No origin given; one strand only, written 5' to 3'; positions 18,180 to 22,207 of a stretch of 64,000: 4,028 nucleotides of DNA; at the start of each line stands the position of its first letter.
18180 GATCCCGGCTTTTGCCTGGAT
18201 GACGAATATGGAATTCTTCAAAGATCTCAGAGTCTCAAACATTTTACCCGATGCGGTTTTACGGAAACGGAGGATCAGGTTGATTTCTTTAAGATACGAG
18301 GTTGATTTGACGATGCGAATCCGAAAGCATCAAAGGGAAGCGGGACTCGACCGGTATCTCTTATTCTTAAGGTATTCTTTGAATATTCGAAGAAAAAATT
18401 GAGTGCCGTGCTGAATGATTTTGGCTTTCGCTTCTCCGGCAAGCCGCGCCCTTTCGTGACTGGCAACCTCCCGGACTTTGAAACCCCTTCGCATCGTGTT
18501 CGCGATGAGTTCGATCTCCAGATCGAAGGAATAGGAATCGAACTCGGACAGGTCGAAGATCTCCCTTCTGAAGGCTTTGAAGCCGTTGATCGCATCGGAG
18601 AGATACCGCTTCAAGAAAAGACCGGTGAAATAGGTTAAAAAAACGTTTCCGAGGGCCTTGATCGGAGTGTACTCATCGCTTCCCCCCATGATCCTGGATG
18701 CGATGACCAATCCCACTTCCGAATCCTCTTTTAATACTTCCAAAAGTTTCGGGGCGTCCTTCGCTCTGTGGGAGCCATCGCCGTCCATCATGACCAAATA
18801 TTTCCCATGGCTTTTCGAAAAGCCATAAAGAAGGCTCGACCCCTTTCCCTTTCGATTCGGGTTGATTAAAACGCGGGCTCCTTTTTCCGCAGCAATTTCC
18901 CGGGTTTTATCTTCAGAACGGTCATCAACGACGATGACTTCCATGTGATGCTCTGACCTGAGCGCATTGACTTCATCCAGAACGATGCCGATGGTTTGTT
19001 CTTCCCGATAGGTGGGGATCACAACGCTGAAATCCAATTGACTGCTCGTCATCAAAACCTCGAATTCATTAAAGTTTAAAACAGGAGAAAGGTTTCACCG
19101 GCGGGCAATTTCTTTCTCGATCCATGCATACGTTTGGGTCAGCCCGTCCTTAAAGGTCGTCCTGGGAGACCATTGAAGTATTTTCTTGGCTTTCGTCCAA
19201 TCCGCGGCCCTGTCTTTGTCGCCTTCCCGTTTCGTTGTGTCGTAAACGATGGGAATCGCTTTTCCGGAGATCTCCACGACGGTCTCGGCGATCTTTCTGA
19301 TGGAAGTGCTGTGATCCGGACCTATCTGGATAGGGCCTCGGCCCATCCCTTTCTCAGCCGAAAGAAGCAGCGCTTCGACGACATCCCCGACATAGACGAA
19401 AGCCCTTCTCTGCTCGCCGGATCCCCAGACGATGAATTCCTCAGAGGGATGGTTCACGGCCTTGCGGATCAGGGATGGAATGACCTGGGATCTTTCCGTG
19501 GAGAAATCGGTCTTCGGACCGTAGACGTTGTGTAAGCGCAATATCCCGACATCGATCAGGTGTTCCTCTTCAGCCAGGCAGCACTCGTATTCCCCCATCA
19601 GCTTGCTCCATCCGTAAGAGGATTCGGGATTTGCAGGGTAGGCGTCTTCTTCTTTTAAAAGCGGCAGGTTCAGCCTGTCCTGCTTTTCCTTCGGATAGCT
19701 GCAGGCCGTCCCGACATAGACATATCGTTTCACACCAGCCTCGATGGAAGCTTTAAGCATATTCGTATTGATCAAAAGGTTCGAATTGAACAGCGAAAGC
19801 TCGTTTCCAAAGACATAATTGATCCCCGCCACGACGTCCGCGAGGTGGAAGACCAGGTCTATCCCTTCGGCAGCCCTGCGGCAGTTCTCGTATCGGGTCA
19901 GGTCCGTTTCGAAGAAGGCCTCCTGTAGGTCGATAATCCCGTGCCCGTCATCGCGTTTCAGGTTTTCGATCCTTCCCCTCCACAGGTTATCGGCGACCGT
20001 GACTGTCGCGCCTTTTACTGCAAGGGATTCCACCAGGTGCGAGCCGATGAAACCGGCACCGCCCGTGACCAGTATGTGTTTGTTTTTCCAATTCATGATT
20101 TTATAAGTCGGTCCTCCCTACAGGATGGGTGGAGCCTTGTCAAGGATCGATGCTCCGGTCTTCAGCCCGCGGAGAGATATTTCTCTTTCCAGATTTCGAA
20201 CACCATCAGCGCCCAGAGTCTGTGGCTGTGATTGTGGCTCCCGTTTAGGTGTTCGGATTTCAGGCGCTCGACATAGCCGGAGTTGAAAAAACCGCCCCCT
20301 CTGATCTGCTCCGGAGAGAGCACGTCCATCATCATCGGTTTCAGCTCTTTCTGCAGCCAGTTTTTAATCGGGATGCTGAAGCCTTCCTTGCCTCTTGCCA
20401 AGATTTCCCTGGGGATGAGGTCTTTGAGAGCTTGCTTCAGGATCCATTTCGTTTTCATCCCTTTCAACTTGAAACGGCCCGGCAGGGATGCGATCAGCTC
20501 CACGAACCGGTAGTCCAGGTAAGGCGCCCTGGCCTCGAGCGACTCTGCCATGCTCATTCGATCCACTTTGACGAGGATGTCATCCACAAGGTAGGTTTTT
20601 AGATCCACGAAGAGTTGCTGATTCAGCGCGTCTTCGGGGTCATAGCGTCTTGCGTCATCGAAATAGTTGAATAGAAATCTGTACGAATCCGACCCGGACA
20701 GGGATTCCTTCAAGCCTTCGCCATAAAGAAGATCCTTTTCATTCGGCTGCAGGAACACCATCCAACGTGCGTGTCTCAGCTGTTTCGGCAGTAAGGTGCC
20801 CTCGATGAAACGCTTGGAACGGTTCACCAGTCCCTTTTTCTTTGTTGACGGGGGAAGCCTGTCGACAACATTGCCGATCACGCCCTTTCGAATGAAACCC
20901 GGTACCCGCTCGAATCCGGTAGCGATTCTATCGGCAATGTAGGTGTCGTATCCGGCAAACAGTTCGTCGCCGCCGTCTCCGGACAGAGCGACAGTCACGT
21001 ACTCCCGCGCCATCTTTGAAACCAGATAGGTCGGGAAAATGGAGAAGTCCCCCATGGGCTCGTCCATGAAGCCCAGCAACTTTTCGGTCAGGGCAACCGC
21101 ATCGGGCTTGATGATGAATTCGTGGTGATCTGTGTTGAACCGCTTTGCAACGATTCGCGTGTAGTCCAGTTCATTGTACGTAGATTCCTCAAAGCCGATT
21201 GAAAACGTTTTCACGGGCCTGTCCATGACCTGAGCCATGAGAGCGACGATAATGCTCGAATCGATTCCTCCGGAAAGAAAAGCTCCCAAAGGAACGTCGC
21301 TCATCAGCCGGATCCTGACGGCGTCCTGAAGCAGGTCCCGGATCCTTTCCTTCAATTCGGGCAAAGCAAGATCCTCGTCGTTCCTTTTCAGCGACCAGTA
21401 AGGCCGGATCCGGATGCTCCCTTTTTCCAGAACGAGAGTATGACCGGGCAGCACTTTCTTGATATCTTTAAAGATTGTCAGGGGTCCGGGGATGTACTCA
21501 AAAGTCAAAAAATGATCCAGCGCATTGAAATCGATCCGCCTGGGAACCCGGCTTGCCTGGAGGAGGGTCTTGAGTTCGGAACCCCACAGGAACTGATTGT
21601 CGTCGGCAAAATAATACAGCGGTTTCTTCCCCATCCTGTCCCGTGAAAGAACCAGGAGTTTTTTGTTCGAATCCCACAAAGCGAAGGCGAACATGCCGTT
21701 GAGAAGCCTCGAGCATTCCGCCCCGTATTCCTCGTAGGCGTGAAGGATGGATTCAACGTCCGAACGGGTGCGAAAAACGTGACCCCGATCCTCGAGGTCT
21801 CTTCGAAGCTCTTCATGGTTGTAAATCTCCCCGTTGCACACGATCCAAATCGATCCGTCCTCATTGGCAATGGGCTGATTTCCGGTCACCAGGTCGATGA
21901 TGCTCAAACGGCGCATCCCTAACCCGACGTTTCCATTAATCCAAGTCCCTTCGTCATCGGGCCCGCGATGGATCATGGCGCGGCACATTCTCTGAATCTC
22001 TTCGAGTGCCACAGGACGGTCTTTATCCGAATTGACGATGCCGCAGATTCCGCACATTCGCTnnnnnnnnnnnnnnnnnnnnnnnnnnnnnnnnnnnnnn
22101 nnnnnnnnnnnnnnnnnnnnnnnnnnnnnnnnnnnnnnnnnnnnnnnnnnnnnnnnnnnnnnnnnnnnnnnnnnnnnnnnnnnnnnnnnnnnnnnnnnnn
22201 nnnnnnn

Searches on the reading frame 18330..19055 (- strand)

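Call 10: search_protein_families(library=pfam, proteins=[window:18330-19055:-], max_evalue=0.001)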
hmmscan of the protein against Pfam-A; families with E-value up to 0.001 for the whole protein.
window:18330-19055:- (241 aa): 3 families
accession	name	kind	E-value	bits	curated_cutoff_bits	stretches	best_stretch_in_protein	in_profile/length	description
PF00535.33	Glycos_transf_2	-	2.1e-28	99.8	23.3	1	10-167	1-164/168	Glycosyl transferase family 2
PF13641.12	Glyco_tranf_2_3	-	1.7e-08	35.2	27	1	9-117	3-119/230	Glycosyltransferase like family 2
PF10111.15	Glyco_tranf_2_2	-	4.1e-05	23.7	27.3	1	10-95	1-93/276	Glycosyltransferase like family 2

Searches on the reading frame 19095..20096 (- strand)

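Call 8: search_protein_families(library=pfam, proteins=[window:19095-20096:-], max_evalue=0.001)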
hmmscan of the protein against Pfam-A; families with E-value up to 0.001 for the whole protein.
window:19095-20096:- (333 aa): 9 families
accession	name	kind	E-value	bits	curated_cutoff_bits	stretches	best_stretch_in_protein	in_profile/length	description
PF01370.27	Epimerase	-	1.8e-52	178.6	20.9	1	8-251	1-232/240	NAD dependent epimerase/dehydratase family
PF16363.11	GDP_Man_Dehyd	-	1.5e-31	110.6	27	1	9-321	1-331/332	GDP-mannose 4,6 dehydratase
PF01073.25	3Beta_HSD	-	3.1e-17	63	22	1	9-248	1-230/280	3-beta hydroxysteroid dehydrogenase/isomerase family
PF07993.18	NAD_binding_4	-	2.1e-10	40.6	20.1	1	70-214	80-230/258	Male sterility protein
PF02719.21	Polysacc_synt_2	-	4.7e-08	33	20.2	1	8-130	1-128/293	Polysaccharide biosynthesis protein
PF13460.12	NAD_binding_10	-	2.2e-06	28.1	27.2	1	12-137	1-105/184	NAD(P)H-binding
PF05368.20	NmrA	-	4.5e-06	26.9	27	1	5-131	2-108/298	NmrA-like family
PF04321.23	RmlD_sub_bind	-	9.3e-05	22.1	27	0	7-194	2-154/287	RmlD substrate binding domain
PF00106.31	adh_short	-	0.0001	22.3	26.6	1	6-80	1-72/195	short chain dehydrogenase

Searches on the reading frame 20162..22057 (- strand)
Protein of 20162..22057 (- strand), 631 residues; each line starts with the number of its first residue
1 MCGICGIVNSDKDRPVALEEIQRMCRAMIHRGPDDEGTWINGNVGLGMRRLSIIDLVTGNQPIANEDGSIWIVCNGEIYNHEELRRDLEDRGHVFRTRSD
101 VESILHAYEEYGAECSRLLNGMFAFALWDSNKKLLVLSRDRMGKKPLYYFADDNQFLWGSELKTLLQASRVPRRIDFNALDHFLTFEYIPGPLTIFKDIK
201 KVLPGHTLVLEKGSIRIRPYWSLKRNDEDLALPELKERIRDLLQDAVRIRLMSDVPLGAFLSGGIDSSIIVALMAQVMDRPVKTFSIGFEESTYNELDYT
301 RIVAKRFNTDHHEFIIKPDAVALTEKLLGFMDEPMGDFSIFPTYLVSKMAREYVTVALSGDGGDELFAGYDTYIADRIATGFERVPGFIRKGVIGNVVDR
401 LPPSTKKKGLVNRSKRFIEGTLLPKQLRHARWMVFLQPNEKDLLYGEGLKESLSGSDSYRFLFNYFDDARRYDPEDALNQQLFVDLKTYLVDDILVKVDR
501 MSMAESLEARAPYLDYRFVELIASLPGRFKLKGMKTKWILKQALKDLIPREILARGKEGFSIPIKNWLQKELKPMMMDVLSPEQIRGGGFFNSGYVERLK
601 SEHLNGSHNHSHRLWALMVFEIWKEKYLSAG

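Call 7: search_protein_families(library=pfam, proteins=[window:20162-22057:-], max_evalue=0.001)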
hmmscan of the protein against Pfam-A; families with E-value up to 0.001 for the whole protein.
window:20162-22057:- (631 aa): 4 families
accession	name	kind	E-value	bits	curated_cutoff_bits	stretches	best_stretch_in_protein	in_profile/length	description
PF00733.27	Asn_synthase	-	1.1e-103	348.1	21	1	239-624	2-353/354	Asparagine synthase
PF13537.11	GATase_7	-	4.8e-45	153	25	1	49-167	2-123/123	Glutamine amidotransferase domain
PF13522.11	GATase_6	-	4e-42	143.7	27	1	33-161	1-130/130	Glutamine amidotransferase domain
PF02540.23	NAD_synthase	-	0.00072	19.2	21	0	237-326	3-91/242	NAD synthase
